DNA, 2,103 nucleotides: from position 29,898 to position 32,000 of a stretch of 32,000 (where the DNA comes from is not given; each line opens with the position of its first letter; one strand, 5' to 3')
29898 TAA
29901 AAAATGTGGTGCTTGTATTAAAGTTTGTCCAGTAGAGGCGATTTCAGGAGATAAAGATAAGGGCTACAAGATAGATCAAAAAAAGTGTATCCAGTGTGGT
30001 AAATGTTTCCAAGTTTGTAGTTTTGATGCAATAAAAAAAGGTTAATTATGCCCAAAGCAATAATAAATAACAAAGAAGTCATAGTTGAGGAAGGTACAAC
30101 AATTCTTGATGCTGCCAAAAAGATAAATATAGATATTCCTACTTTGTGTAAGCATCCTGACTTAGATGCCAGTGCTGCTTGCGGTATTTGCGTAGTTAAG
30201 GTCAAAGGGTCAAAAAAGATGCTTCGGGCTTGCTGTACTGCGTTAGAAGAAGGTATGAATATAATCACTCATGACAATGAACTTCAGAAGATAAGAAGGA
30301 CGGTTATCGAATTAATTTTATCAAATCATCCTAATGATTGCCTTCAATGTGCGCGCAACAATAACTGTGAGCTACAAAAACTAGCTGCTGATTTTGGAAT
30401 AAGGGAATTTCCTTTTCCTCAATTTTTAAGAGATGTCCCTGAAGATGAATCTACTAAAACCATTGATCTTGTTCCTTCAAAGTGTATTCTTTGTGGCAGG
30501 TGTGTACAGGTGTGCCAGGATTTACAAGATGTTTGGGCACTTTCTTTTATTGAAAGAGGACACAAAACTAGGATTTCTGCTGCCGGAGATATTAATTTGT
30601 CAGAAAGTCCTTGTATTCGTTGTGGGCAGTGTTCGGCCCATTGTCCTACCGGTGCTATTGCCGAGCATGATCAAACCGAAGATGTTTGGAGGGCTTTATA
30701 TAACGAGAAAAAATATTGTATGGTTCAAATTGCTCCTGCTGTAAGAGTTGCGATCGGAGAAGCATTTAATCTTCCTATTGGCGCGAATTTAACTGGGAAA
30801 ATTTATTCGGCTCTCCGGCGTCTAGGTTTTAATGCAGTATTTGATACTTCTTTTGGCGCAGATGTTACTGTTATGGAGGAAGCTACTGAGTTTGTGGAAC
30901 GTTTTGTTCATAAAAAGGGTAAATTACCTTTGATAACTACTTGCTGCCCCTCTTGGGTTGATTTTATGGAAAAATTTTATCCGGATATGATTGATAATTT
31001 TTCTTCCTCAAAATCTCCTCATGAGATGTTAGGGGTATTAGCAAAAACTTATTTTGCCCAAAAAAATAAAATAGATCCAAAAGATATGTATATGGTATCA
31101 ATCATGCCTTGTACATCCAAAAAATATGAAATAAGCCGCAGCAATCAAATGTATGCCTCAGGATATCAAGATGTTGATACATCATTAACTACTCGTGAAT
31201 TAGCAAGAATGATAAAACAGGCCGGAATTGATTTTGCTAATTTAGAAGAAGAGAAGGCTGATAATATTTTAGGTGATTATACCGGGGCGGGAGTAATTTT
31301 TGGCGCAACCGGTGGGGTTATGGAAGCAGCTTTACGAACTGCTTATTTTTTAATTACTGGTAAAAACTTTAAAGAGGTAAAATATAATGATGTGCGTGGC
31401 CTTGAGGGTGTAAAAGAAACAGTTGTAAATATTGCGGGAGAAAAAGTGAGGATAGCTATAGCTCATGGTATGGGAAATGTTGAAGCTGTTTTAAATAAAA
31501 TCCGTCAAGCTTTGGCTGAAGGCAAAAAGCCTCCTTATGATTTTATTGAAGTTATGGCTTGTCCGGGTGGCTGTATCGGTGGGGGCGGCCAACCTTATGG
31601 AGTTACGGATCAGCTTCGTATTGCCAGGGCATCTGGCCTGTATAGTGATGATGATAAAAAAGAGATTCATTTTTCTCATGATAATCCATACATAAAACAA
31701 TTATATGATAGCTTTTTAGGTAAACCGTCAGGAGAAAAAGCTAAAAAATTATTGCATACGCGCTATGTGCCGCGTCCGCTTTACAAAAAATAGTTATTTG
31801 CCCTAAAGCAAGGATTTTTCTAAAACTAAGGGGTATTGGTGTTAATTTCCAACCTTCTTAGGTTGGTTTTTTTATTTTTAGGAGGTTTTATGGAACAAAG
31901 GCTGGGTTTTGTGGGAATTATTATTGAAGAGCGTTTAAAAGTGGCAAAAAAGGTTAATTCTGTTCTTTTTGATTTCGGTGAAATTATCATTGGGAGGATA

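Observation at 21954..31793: Candidate novel system: Rex plus two tandem REC/HydC/HydB/HydA modules linked by a sensor-less histidine kinase, with no DNA-binding output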

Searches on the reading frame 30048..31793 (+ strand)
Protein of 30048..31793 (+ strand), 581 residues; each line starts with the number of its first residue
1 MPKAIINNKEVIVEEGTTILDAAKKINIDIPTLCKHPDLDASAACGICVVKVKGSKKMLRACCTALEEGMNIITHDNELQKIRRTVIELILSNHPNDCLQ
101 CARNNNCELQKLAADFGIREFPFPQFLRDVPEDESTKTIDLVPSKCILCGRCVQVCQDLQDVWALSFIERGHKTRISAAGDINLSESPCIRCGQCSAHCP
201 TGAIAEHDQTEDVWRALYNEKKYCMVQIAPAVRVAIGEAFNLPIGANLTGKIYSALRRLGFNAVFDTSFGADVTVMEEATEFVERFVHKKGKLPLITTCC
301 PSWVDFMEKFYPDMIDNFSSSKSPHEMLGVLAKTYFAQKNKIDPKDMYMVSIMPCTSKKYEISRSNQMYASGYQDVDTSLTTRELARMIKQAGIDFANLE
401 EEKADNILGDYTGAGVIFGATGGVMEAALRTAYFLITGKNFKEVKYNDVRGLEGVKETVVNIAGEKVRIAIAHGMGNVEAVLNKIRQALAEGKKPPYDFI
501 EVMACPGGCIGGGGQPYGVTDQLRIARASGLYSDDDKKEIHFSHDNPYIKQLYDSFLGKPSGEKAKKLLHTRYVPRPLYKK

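Call 3: search_protein_families(library=pfam, proteins=[window:30048-31793:+], max_evalue=0.01)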
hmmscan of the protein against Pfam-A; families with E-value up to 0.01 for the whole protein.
window:30048-31793:+ (581 aa): 17 families
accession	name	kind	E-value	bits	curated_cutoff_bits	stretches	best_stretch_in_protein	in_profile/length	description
PF02906.19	Fe_hyd_lg_C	-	2.6e-93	312.6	22.1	1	223-513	2-245/245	Iron only hydrogenase large subunit, C-terminal domain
PF02256.22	Fe_hyd_SSU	-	6.6e-22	77.8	24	1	523-576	3-56/56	Iron hydrogenase small subunit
PF10588.14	NADH-G_4Fe-4S_3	-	1.1e-17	63.7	27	1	83-120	1-38/40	NADH-ubiquinone oxidoreductase-G iron-sulfur binding region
PF13510.11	Fer2_4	-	3.4e-15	56.3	22.8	1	6-75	8-80/82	2Fe-2S iron-sulfur cluster binding domain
PF12838.12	Fer4_7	-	3.8e-08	34.1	27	1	145-203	1-52/52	4Fe-4S dicluster domain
PF13237.11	Fer4_10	-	4.6e-08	33.3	25.5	2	183-211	3-33/53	4Fe-4S dicluster domain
PF00037.32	Fer4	-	1.5e-07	31.4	21.1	2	186-204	5-23/24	4Fe-4S binding domain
PF25160.1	LdpA_Fe-S-bd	-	9.7e-06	25.7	27.6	0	183-209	22-48/49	LdpA Fe-S cluster-binding domain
PF13187.11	Fer4_9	-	1.1e-05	25.8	27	1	145-204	1-52/52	4Fe-4S dicluster domain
PF12837.12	Fer4_6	-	0.00026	21.2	25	1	186-204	6-24/24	4Fe-4S binding domain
PF22117.2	Fer4_Nqo3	-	0.0005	20.6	27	1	139-204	4-66/67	NADH-quinone oxidoreductase subunit 3, ferredoxin-like domain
PF14697.11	Fer4_21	-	0.00074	20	35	1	144-204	6-57/59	4Fe-4S dicluster domain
PF13484.11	Fer4_16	-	0.001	20.3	30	1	189-212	2-25/66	4Fe-4S double cluster binding domain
PF17179.9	Fer4_22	-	0.0026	19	27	0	189-211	2-24/95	4Fe-4S dicluster domain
PF13183.11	Fer4_8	-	0.004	18.1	27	1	144-202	3-67/68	4Fe-4S dicluster domain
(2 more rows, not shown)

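Call 4: search_protein_families(library=ncbifam, proteins=[window:30048-31793:+], max_evalue=0.001)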
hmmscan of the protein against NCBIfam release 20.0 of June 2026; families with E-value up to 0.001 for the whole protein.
window:30048-31793:+ (581 aa): 31 families (the best 25 are shown)
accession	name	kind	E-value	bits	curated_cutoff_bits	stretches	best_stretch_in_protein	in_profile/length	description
NF040763.1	FeFe_hydrog_A6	exception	3.2e-241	801.7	765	1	5-576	4-571/571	NADH-dependent [FeFe] hydrogenase, group A6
NF040762.1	Hydr_FeFe_Clost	exception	5e-184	613.1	900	1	4-573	3-571/572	ferredoxin hydrogenase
TIGR02512.1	FeFe_hydrog_A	subfamily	1.8e-153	510.9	405.95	1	142-516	5-373/375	[FeFe] hydrogenase, group A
TIGR04105.1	FeFe_hydrog_B1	subfamily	2.9e-53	181.2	450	2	143-476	141-447/462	monomeric [FeFe] hydrogenase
NF005745.0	PRK07569.1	equivalog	4.5e-50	170.2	333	1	6-210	8-213/238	bidirectional hydrogenase complex protein HoxU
TIGR01973.1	NuoG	equivalog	1.9e-41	142.6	470.05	1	5-207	2-201/606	NADH-quinone oxidoreductase subunit NuoG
NF006305.0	PRK08493.1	equivalog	1.9e-31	109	591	1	5-208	5-225/819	NADH-quinone oxidoreductase subunit G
NF009454.0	PRK12814.1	equivalog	2.3e-27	95.6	916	1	5-99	7-101/657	putative NADPH-dependent glutamate synthase small subunit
NF005895.0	PRK07860.1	equivalog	1.5e-26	92.7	802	1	5-204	21-220/811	NADH-quinone oxidoreductase subunit G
TIGR01971.1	NuoI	subfamily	2.9e-07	30.1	113.05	1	144-211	42-105/121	NADH-quinone oxidoreductase, chain I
TIGR02494.1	PFLE_PFLC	subfamily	4.6e-06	26.1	174.35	1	136-286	40-178/293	glycyl-radical enzyme activating protein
TIGR02066.1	dsrB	equivalog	5.1e-06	25.7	341.5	0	132-160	202-230/341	dissimilatory-type sulfite reductase subunit beta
NF006076.0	PRK08222.1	equivalog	5.5e-06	26.3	270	0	180-241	31-97/181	hydrogenase 4 subunit H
NF042909.1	FMH_DH_FwdF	exception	5.8e-06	25.6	375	1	89-210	48-161/336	tungsten-dependent formylmethanofuran dehydrogenase subunit FwdF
NF004540.0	PRK05888.2-1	equivalog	5.9e-06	25.9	215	1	139-209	39-108/139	NADH-quinone oxidoreductase subunit NuoI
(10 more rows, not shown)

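Call 11: search_solved_structures(query=window:30048-31793:+, show_alignments=2)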
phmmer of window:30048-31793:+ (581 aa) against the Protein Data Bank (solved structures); distinct sequences matched with E-value up to 0.001: 102 (the best 60 are shown).
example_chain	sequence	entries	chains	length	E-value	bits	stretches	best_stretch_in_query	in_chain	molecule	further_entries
8a6t_A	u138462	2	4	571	2.1e-168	564.5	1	5-576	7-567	Electron bifurcating hydrogenase subunit HydA1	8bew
7q4v_A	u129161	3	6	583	1.3e-166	558.5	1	6-577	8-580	Iron hydrogenase HydA1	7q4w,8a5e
9rj9_A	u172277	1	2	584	6e-144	483.7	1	4-574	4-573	Iron hydrogenase 1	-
7qhf_A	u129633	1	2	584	1.6e-143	482.3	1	4-574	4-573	Iron hydrogenase 1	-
9rjo_A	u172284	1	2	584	5.6e-143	480.5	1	4-574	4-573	Iron hydrogenase 1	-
4xdc_A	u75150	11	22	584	5.8e-143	480.5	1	4-574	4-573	Iron hydrogenase 1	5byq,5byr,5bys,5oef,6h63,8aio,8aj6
4xdd_A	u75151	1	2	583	5.9e-143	480.4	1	4-574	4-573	Iron hydrogenase 1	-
1c4a_A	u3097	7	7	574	1.2e-142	479.5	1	4-573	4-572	PROTEIN (FE-ONLY HYDROGENASE) | PROTEIN (PERIPLASMIC HYDROGENASE 1) | Iron hydrogenase 1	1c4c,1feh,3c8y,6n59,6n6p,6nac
6gm8_A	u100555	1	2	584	1.4e-142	479.2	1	4-574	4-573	Iron hydrogenase 1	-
6gm0_A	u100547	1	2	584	1.4e-142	479.2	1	4-574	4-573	Iron hydrogenase 1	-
8cjy_A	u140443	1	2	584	1.5e-142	479.1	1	4-574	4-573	Iron hydrogenase 1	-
6gm2_A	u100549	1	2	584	1.5e-142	479.1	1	4-574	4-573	Iron hydrogenase 1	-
6yf4_A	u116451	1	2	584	1.5e-142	479.1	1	4-574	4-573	Iron hydrogenase 1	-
6gm4_A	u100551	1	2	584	1.6e-142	479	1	4-574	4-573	Iron hydrogenase 1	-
6gm3_A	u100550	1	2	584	2.8e-142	478.2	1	4-574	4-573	Iron hydrogenase 1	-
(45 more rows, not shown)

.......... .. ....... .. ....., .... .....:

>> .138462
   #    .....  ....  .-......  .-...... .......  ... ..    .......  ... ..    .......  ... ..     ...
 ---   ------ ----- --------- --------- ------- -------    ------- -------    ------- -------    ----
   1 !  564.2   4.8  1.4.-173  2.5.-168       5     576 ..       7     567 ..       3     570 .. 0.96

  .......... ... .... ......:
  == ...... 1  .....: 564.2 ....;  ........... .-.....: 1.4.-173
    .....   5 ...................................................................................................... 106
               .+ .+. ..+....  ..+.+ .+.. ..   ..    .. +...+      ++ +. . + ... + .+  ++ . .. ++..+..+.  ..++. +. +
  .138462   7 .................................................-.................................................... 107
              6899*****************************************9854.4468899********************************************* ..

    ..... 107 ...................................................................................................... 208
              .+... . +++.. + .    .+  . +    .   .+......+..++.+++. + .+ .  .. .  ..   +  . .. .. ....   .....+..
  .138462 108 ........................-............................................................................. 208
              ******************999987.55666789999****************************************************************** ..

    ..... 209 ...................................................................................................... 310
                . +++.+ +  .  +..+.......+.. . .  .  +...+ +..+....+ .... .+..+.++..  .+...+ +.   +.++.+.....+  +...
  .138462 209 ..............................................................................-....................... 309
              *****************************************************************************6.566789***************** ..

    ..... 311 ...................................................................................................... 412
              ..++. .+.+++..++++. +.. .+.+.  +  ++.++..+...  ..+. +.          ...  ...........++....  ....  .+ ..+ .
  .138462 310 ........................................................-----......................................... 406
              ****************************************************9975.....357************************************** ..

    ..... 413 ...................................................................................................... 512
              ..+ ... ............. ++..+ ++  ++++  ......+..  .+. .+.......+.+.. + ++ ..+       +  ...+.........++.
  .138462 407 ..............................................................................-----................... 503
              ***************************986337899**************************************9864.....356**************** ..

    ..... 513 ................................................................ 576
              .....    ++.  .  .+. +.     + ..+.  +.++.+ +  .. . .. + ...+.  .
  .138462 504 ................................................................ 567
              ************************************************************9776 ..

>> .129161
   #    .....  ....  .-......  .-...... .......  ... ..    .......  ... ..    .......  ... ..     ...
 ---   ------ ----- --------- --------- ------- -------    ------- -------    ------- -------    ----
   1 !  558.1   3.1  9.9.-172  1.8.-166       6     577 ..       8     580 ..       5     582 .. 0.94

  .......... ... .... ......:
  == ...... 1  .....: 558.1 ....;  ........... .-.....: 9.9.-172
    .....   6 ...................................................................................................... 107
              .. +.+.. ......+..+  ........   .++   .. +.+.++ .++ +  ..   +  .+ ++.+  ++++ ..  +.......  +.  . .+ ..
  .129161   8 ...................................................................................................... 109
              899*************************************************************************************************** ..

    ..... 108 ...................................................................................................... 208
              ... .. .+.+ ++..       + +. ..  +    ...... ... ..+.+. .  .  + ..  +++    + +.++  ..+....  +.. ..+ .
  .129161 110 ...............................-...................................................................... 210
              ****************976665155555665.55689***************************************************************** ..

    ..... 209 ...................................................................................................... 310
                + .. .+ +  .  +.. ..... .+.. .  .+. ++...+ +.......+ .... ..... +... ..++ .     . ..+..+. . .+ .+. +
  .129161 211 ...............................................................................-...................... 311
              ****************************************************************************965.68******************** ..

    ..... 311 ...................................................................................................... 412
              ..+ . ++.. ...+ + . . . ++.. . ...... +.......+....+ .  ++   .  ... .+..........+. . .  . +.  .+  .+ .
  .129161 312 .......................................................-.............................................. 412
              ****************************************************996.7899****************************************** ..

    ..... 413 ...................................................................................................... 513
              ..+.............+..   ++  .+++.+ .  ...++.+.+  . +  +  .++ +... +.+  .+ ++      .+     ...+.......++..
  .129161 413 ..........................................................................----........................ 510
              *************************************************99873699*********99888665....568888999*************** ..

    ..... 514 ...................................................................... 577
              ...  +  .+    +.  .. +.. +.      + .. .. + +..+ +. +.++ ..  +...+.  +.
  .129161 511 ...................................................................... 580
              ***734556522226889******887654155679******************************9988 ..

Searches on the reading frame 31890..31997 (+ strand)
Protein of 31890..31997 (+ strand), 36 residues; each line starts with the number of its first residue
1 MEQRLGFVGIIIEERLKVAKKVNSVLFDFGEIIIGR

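Call 79: search_protein_families(library=ncbifam, proteins=[window:31890-31997:+], max_evalue=0.001)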
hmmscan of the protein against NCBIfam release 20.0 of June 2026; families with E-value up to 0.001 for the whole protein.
window:31890-31997:+ (36 aa): 1 family
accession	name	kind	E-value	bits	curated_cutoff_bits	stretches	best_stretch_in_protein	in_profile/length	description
TIGR03959.1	hyd_TM1266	equivalog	2.2e-07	30.6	60.8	1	4-36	1-32/76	TM1266 family iron-only hydrogenase system putative regulator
